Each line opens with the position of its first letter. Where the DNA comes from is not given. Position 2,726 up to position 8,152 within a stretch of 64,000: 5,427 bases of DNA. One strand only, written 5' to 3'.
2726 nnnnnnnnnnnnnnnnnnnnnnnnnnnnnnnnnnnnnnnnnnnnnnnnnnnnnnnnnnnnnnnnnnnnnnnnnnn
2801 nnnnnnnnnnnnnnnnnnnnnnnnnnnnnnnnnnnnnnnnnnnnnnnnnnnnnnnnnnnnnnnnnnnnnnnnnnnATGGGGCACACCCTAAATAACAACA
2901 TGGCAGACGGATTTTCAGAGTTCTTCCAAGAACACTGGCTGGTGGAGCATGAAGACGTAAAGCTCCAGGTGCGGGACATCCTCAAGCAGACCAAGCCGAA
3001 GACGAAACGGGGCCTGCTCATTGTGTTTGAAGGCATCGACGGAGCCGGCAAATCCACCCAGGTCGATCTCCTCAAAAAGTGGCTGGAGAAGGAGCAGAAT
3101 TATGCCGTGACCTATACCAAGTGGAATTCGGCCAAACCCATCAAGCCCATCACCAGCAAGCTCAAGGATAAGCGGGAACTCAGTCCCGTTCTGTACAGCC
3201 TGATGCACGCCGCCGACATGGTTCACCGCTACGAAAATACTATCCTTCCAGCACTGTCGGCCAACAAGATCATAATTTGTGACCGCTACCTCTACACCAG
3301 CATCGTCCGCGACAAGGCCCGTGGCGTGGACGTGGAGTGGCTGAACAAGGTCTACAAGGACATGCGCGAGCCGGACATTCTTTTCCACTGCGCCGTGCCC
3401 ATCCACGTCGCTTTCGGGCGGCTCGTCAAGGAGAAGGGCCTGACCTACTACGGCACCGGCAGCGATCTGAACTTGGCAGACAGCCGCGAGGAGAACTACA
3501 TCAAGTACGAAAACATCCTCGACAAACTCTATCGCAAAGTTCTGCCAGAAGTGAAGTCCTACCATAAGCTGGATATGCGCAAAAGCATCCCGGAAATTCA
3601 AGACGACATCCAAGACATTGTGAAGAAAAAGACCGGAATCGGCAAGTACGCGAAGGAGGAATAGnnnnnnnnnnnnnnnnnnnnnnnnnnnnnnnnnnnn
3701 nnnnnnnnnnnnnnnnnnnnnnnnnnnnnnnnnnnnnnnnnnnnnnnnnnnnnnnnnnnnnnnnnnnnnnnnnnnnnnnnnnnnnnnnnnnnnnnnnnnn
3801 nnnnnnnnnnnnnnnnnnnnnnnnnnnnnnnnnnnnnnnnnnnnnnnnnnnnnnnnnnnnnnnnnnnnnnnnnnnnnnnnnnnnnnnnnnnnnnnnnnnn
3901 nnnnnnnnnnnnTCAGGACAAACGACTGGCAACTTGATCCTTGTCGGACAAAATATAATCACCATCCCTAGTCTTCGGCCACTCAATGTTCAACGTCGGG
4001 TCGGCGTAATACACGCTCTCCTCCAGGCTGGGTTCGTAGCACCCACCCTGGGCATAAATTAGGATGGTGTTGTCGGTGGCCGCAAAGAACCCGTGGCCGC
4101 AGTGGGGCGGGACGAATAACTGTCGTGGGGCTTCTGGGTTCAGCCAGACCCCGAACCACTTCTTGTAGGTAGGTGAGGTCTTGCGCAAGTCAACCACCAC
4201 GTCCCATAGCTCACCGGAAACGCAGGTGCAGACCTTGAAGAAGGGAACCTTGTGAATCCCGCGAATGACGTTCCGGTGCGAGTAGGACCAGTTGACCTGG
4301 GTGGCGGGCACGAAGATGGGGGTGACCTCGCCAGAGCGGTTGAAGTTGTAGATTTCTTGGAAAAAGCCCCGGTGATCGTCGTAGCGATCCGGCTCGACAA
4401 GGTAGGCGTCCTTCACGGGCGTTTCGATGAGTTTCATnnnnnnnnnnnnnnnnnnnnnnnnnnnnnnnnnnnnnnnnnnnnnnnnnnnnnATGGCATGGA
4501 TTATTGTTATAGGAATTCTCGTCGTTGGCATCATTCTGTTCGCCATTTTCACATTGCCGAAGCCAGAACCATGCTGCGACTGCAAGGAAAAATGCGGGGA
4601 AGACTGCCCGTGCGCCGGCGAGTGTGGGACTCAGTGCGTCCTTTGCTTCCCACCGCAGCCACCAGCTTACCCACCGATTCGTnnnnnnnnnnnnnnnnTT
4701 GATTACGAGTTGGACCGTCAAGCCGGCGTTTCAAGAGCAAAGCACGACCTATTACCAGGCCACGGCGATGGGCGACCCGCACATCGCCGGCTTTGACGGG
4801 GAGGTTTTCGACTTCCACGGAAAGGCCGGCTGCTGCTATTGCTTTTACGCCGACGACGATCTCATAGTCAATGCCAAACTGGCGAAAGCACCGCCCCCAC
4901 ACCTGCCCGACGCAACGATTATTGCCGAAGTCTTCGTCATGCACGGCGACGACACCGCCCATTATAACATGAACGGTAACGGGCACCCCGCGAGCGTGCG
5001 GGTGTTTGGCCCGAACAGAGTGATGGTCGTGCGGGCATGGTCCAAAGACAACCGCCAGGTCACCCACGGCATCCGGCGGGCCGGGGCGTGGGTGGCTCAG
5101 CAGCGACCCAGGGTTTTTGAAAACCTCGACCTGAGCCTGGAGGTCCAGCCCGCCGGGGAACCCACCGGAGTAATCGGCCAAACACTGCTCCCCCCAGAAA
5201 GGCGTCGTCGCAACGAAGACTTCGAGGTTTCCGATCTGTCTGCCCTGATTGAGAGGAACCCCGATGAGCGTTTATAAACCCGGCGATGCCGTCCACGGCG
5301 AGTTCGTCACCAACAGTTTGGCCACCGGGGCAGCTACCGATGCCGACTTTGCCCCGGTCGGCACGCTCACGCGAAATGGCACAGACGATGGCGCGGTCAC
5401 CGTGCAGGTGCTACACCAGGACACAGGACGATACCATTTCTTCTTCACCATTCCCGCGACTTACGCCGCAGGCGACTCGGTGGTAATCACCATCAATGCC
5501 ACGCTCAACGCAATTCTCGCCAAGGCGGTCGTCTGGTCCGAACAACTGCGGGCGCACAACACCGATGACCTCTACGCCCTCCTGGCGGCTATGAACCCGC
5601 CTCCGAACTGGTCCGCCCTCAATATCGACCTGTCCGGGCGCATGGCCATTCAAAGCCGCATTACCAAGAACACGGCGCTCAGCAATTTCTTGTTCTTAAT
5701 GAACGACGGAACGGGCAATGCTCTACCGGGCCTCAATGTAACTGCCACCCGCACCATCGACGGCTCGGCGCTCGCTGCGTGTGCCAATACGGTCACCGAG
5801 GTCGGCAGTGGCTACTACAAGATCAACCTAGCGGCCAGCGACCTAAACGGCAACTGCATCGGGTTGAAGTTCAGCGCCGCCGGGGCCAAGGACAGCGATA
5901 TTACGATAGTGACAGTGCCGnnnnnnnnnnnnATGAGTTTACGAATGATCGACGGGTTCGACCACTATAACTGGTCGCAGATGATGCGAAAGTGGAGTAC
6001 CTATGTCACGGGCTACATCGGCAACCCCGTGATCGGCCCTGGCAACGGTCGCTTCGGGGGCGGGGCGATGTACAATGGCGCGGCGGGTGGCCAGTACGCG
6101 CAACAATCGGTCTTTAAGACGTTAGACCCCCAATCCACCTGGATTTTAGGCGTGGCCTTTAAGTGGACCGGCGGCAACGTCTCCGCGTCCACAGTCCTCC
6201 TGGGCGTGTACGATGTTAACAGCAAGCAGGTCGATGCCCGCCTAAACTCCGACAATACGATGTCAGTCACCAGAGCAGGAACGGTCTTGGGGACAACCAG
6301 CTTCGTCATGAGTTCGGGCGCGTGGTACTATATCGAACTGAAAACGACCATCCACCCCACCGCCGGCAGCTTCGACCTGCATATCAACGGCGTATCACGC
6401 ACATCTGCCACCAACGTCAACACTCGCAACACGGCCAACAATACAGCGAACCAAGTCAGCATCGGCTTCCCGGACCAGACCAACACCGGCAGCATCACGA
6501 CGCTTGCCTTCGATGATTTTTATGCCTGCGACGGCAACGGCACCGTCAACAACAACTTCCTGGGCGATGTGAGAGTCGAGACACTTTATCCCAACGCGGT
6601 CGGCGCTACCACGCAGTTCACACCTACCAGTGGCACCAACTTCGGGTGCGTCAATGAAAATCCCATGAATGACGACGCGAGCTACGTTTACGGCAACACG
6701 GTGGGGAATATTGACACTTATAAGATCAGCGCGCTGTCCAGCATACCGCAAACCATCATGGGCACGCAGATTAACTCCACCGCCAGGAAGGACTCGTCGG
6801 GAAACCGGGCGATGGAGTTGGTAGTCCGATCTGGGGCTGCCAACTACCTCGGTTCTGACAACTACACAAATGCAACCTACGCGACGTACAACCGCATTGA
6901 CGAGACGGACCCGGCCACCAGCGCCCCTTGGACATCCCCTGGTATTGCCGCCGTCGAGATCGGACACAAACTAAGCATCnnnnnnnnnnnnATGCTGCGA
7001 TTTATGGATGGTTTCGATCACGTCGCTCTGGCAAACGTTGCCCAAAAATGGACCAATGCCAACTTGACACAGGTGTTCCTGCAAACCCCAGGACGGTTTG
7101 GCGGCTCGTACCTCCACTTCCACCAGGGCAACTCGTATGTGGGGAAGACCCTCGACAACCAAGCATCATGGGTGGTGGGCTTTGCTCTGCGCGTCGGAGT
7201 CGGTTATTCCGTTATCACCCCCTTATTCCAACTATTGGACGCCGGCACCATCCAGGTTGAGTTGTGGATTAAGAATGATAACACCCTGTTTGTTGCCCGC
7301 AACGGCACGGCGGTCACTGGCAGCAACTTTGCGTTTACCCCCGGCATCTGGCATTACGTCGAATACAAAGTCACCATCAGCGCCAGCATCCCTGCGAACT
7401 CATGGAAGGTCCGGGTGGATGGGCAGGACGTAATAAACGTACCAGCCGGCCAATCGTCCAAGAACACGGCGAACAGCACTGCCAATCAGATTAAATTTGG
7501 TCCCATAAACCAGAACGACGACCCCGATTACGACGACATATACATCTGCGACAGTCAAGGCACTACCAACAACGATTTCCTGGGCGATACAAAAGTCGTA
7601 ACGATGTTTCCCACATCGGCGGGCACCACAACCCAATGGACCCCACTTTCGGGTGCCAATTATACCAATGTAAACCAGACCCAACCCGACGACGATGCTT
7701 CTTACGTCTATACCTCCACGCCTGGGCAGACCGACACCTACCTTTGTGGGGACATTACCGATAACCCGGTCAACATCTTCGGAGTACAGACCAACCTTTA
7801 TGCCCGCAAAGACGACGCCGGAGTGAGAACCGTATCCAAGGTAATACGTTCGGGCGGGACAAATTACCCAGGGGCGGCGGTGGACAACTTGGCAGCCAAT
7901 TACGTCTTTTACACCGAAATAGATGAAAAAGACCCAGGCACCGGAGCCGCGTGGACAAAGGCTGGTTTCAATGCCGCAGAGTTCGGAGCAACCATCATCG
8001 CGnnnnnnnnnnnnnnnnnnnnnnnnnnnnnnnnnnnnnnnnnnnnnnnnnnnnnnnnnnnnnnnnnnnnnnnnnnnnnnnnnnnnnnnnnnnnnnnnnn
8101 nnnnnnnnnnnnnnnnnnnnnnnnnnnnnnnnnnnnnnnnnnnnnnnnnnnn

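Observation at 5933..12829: Tandem quadruplication of a 340-aa structural gene next to a LamG tail-fibre-like gene with terminal repeat arrays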

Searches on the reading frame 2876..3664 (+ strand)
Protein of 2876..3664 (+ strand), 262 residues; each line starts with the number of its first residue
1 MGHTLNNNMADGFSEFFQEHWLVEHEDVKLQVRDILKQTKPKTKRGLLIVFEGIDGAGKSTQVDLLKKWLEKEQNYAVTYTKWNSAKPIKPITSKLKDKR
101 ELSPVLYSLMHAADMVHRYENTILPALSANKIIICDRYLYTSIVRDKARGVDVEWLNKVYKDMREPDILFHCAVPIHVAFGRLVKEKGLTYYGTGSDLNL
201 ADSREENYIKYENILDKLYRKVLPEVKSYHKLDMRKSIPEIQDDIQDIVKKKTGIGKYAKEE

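Call 16: search_protein_families(library=phrogs, proteins=[window:2876-3664:+], max_evalue=0.001)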
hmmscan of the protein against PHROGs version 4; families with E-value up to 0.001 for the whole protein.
window:2876-3664:+ (262 aa): 2 families
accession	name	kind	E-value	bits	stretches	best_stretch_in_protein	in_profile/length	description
phrog_761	-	other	1e-24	88.9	1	36-252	9-214/362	thymidylate kinase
phrog_16057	-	other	6.1e-09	36.5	1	45-141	4-102/363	thymidylate kinase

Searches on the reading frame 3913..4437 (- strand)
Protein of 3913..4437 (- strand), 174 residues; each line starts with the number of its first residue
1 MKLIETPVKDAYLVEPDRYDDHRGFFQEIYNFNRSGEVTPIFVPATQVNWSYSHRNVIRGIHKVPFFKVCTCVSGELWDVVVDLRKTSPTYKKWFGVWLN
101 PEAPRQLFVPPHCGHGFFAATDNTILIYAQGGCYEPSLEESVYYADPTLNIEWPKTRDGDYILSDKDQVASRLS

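Call 16: search_protein_families(library=phrogs, proteins=[window:3913-4437:-], max_evalue=0.001)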
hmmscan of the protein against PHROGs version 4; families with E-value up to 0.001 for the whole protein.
window:3913-4437:- (174 aa): 1 family
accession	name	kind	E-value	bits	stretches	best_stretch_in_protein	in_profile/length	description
phrog_8784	-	moron, auxiliary metabolic gene and host takeover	2.1e-36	126.6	1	2-171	2-178/185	dTDP-4-dehydrorhamnose 3,5-epimerase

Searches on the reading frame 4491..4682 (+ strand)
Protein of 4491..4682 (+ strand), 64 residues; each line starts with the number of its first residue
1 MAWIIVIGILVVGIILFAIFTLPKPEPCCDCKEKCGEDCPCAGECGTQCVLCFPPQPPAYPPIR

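Call 53: search_protein_families(library=phrogs, proteins=[window:4491-4682:+], max_evalue=0.1)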
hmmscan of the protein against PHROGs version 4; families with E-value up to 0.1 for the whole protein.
window:4491-4682:+ (64 aa): 0 families

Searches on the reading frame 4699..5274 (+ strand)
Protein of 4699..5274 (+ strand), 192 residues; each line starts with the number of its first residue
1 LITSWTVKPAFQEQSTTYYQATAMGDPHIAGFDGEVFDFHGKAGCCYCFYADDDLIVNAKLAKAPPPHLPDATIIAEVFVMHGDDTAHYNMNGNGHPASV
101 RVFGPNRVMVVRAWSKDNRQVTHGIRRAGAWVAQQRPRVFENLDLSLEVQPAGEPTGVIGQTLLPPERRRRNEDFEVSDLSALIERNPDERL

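Call 6: search_protein_families(library=pfam, proteins=[window:4699-5274:+], max_evalue=0.1)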
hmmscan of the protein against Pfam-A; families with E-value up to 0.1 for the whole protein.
window:4699-5274:+ (192 aa): 1 family
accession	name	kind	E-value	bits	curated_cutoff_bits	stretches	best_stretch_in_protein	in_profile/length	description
PF00094.30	VWD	-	0.021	15.6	22.9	1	22-88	2-69/156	von Willebrand factor type D domain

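Call 7: search_protein_families(library=phrogs, proteins=[window:4699-5274:+], max_evalue=0.01)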
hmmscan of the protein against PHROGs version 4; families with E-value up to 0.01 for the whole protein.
window:4699-5274:+ (192 aa): 0 families

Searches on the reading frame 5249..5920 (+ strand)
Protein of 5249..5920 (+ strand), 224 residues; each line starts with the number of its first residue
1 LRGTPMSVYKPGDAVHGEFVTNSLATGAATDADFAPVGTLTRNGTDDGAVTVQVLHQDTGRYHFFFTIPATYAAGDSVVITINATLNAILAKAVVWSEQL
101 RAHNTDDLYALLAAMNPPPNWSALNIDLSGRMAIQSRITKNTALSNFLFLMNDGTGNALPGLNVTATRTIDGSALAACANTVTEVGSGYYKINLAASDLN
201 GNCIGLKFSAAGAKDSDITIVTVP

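Call 6: search_protein_families(library=pfam, proteins=[window:5249-5920:+], max_evalue=0.1)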
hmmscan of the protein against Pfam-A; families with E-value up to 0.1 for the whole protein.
window:5249-5920:+ (224 aa): 2 families
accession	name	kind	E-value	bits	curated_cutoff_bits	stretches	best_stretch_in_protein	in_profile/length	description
PF01835.25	MG2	-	0.017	15.9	32.8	0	7-76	9-75/96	MG2 domain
PF19616.4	DUF6121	-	0.034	14.5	27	1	48-119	87-154/155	Family of unknown function (DUF6121)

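Call 7: search_protein_families(library=phrogs, proteins=[window:5249-5920:+], max_evalue=0.01)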
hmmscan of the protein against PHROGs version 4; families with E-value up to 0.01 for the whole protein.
window:5249-5920:+ (224 aa): 0 families

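Call 53: search_protein_families(library=phrogs, proteins=[window:5264-5920:+], max_evalue=0.1)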
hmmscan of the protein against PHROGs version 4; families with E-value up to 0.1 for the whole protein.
window:5264-5920:+ (219 aa): 0 families

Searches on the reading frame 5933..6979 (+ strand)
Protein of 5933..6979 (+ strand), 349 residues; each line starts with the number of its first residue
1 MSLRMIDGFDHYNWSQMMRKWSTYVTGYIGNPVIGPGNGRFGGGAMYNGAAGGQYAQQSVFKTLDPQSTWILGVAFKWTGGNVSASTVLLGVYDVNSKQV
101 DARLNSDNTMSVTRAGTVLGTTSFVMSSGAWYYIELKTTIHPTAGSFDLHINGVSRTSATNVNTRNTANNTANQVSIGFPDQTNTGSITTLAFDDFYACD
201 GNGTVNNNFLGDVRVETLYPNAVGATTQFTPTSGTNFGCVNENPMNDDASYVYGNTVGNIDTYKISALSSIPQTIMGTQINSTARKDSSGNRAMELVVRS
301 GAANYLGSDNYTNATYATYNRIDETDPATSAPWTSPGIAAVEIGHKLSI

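Call 6: search_protein_families(library=pfam, proteins=[window:5933-6979:+], max_evalue=0.1)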
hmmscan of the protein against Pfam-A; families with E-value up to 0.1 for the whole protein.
window:5933-6979:+ (349 aa): 0 families

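Call 7: search_protein_families(library=phrogs, proteins=[window:5933-6979:+], max_evalue=0.01)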
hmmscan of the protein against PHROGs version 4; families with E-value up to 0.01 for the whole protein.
window:5933-6979:+ (349 aa): 2 families
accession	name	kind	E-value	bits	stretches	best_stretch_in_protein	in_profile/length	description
phrog_2448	-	unknown function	3.4e-40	139.3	1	4-347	3-333/335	-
phrog_6368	-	unknown function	4.8e-13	50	1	92-346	80-325/328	-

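Call 12: search_solved_structures(query=A1, max_evalue=1, show_alignments=2)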
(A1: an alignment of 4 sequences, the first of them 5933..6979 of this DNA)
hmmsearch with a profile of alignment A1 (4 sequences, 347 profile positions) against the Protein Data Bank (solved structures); distinct sequences matched with E-value up to 1: 0.

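Call 55: find_related_loci(query=A1, collection=viral_contigs, flank=10000)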
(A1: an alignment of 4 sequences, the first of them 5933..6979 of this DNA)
Query A1 (349 aa) in viral_contigs; peptide patterns used: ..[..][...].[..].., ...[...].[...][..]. (x = any residue, [..] = any of these).
82 stretches matched a pattern; 35 encode a relative of the query (tblastn E <= 1e-3); 34 distinct loci.
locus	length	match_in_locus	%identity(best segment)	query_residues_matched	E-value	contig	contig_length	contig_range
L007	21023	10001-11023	39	1-348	9e-66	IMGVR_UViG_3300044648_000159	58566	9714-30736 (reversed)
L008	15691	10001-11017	38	1-347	5e-65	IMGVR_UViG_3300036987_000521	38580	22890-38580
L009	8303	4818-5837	39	1-347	6e-62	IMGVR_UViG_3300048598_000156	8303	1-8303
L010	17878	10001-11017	38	1-348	6e-62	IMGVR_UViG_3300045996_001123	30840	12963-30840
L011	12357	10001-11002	38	1-344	1e-58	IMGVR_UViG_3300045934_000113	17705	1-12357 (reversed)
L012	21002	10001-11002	38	1-344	1e-58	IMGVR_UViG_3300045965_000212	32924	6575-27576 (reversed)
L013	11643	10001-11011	36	3-348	1e-58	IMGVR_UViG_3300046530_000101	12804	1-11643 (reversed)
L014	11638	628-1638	37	1-344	9e-58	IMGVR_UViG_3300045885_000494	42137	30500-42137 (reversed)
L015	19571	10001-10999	35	1-347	1e-56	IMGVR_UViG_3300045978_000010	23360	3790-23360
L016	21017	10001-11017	38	1-347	2e-56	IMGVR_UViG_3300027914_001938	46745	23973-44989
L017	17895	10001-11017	39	1-347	3e-56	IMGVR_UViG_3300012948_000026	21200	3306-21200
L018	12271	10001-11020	35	1-347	4e-55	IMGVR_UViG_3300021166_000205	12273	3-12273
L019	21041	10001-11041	39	3-347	7e-55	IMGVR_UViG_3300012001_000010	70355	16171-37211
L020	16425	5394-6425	36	1-348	4e-54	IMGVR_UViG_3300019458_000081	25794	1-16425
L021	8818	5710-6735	39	1-347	3e-53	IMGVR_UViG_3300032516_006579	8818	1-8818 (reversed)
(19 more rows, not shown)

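Call 102: search_protein_families(library=pfam, proteins=[L017:9992-11017:+, L017:11023-12036:+], max_evalue=1)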
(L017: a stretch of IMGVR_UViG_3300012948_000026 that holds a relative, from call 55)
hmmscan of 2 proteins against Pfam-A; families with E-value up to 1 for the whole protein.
L017:9992-11017:+ (342 aa): 0 families

L017:11023-12036:+ (338 aa): 0 families

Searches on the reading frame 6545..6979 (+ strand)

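Call 102: search_protein_families(library=pfam, proteins=[window:6545-6979:+], max_evalue=1)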
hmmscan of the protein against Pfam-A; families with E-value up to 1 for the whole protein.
window:6545-6979:+ (145 aa): 1 family
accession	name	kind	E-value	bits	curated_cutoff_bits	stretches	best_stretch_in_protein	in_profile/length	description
PF20763.3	UDG-inhib_P56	-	0.075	13.2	24.1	1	30-56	19-45/53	Phage phi29, UDG inhibitor P56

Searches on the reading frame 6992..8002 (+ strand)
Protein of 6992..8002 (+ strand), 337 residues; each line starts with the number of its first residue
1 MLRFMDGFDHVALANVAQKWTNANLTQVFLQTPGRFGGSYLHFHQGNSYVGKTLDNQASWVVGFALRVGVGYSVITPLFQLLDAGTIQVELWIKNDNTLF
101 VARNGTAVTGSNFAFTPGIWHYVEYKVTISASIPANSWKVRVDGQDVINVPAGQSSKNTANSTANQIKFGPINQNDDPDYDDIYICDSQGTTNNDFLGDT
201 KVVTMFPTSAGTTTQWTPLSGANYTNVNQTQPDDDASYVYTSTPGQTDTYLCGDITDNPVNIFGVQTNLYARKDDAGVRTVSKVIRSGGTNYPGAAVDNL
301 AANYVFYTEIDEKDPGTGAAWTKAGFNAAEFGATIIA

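Call 6: search_protein_families(library=pfam, proteins=[window:6992-8002:+], max_evalue=0.1)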
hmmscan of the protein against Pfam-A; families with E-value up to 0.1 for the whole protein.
window:6992-8002:+ (337 aa): 0 families

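Call 7: search_protein_families(library=phrogs, proteins=[window:6992-8002:+], max_evalue=0.01)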
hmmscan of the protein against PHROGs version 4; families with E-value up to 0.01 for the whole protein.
window:6992-8002:+ (337 aa): 4 families
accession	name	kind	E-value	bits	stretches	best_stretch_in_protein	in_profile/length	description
phrog_2448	-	unknown function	1e-45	157.4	1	1-335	1-333/335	-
phrog_6368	-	unknown function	5.4e-15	56.4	1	159-333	159-324/328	-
phrog_30887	-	unknown function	4.1e-11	42.8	1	133-334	563-768/771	-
phrog_14065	-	unknown function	0.0037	16.5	0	177-249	181-259/1152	-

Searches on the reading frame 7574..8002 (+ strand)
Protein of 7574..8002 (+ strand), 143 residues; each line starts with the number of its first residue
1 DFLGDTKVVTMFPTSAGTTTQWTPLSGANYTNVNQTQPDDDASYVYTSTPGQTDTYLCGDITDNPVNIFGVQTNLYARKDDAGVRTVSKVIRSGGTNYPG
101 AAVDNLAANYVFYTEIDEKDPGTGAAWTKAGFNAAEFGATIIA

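Call 102: search_protein_families(library=pfam, proteins=[window:7574-8002:+], max_evalue=1)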
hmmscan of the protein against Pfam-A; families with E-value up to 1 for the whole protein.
window:7574-8002:+ (143 aa): 1 family
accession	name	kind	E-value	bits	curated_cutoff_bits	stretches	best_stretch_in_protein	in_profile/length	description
PF17128.10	DUF5107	-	0.038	13.4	24.4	1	39-123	165-243/310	Domain of unknown function (DUF5107)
